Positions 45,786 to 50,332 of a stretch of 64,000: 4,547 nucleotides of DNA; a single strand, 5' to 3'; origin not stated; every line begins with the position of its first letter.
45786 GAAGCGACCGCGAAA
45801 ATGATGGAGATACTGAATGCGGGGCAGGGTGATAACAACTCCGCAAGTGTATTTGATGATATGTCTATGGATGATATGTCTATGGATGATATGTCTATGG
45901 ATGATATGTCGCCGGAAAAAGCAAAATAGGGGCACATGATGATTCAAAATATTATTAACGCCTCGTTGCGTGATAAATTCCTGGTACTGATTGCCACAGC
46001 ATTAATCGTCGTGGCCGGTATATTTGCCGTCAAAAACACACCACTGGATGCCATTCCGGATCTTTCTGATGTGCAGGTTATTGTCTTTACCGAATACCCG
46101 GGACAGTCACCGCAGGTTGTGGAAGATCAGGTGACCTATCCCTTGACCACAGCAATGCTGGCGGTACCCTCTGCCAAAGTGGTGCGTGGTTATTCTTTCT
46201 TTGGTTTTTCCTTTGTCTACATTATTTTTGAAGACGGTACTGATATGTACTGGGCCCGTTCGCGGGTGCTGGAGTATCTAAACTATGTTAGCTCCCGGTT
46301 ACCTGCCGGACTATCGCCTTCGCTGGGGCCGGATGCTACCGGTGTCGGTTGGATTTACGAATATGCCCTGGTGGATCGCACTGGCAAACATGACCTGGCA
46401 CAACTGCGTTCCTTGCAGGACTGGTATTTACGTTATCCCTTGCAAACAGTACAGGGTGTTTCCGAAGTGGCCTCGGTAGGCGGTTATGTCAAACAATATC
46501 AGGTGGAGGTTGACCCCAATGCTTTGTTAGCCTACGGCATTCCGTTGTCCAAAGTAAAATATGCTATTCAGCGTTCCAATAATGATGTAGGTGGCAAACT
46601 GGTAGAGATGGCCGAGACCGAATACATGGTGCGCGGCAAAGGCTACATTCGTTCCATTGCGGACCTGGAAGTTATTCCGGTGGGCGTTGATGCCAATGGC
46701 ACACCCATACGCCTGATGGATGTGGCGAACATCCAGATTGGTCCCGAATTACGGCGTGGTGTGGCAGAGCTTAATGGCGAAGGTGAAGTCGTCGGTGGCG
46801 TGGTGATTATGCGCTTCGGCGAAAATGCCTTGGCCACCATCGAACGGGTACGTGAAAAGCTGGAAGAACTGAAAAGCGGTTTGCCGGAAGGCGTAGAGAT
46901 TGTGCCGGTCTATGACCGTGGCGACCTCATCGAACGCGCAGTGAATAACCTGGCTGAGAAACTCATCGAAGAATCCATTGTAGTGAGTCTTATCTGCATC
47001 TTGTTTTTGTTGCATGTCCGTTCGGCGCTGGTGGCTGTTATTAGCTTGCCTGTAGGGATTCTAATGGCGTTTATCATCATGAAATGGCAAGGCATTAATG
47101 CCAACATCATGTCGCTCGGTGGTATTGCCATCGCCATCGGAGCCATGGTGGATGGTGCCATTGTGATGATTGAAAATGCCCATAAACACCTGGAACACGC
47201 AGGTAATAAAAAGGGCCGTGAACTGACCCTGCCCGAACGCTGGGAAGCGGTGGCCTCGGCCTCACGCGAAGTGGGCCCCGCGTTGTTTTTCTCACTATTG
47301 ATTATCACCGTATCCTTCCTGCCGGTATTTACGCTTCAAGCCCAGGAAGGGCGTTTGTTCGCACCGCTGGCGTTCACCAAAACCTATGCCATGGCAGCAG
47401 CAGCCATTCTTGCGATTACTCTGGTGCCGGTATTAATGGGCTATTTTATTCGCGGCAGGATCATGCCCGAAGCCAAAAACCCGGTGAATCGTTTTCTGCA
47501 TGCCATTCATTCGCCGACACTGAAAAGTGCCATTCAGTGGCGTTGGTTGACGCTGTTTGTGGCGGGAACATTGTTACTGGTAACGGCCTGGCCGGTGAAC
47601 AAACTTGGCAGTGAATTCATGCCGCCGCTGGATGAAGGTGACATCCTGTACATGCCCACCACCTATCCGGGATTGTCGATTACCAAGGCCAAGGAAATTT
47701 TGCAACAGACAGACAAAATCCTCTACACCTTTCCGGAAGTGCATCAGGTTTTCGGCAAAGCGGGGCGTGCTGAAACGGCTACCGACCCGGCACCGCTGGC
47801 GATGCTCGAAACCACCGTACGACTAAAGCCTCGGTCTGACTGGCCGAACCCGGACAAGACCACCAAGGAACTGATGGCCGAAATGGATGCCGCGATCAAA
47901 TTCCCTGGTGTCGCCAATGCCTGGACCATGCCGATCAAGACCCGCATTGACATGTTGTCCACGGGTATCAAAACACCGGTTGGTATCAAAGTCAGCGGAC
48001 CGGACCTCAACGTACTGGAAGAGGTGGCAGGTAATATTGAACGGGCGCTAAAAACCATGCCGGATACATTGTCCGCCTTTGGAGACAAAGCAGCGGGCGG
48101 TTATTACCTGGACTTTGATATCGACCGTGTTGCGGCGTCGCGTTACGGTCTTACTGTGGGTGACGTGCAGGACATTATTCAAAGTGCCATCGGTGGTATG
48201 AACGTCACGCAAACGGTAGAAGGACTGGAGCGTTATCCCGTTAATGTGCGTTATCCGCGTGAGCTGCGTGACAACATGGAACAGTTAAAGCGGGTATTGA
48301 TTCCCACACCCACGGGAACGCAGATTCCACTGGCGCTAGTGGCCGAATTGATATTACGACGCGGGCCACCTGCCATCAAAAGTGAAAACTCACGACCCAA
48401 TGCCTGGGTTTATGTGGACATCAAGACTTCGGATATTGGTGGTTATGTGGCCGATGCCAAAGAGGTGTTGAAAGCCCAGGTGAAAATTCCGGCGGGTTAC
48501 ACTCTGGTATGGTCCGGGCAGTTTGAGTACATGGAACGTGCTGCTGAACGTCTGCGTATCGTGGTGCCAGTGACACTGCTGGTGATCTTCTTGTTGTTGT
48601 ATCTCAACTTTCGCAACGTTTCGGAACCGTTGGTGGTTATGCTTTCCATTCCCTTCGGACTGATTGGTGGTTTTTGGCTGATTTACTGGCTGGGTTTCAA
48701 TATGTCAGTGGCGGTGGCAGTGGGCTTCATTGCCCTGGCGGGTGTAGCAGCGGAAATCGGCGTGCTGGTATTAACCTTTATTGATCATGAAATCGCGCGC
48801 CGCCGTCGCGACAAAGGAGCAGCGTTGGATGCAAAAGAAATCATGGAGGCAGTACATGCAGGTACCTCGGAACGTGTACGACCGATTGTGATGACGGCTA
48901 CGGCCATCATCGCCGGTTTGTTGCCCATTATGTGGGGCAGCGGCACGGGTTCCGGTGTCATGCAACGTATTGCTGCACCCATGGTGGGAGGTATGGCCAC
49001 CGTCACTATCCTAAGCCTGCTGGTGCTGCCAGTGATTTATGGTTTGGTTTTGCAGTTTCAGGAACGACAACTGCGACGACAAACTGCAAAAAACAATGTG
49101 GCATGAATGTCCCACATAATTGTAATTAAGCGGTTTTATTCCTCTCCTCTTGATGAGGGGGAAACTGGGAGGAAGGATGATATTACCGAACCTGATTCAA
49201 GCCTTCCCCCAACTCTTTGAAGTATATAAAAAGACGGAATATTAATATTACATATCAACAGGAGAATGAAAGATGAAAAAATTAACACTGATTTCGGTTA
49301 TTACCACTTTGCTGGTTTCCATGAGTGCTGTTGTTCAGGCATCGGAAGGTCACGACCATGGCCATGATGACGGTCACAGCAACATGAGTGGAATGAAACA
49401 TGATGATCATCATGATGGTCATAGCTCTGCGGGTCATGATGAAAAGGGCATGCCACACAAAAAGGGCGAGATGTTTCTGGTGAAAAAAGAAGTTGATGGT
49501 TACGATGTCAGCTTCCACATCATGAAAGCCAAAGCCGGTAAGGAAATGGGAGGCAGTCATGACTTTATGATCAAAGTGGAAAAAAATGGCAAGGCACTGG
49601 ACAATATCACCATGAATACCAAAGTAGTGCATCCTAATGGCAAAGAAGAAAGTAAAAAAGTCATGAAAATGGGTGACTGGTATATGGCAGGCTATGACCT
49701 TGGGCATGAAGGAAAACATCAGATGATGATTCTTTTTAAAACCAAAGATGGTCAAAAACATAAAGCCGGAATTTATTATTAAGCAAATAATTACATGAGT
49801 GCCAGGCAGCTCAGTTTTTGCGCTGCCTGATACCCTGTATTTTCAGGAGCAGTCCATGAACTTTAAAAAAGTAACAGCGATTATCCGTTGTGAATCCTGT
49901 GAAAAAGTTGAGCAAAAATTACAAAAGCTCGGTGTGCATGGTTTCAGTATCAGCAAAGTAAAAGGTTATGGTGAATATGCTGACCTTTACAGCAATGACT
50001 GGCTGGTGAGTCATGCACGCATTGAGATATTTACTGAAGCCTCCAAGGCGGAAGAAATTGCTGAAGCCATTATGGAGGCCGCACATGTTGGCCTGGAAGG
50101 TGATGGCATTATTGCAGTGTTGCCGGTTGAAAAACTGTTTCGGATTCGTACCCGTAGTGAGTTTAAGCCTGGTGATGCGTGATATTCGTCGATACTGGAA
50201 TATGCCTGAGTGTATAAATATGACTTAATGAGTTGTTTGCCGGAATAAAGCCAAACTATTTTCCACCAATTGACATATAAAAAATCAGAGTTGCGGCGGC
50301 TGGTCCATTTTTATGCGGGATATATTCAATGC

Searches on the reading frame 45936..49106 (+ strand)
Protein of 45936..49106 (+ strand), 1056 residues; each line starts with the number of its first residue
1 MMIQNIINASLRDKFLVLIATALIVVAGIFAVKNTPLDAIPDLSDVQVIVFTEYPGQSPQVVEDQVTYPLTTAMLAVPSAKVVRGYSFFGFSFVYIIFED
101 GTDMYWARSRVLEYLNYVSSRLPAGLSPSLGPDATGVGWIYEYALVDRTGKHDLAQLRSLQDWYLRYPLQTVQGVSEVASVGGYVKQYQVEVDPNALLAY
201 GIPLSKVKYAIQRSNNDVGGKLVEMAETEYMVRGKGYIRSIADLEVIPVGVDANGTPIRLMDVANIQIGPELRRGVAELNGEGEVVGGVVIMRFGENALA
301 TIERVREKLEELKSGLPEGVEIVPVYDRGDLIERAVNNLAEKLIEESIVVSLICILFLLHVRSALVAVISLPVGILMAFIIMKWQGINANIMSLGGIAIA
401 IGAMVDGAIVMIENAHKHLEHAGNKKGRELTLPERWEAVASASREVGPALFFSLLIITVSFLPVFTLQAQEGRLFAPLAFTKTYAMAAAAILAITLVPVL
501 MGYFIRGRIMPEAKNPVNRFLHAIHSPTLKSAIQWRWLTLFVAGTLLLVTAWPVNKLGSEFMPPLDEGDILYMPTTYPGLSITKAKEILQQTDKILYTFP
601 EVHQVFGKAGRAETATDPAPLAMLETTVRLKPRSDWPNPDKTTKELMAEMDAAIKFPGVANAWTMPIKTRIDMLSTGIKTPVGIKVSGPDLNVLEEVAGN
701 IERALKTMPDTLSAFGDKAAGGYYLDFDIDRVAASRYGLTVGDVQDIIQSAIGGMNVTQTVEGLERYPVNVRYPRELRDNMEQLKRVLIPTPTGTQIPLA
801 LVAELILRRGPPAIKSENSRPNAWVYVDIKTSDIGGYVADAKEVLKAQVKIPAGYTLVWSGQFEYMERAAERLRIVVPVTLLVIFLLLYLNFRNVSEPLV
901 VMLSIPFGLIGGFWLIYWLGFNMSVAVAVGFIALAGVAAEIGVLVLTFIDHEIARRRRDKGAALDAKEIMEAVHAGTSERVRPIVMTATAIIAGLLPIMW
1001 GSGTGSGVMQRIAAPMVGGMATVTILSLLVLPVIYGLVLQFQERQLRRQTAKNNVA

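Call 68: search_protein_families(library=pfam, proteins=[window:45936-49106:+], max_evalue=0.0001)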
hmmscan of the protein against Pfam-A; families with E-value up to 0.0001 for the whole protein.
window:45936-49106:+ (1056 aa): 2 families
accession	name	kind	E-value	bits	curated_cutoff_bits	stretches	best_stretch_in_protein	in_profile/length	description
PF00873.25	ACR_tran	-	6e-249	829.1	28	1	6-1038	1-1020/1021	AcrB/AcrD/AcrF family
PF03176.21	MMPL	-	3.5e-06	26.7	20.5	0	346-514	150-311/333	MMPL family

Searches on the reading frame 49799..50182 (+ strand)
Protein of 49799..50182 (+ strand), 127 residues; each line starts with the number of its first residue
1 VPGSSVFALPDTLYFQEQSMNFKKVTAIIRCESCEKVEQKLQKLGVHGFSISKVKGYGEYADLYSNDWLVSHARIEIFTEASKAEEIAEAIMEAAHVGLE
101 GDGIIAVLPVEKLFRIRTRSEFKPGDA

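Call 68: search_protein_families(library=pfam, proteins=[window:49799-50182:+], max_evalue=0.0001)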
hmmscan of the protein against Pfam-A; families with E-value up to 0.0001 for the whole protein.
window:49799-50182:+ (127 aa): 1 family
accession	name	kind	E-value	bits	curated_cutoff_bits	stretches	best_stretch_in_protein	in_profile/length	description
PF00543.27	P-II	-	8e-17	61.9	25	1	23-119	2-101/102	Nitrogen regulatory protein P-II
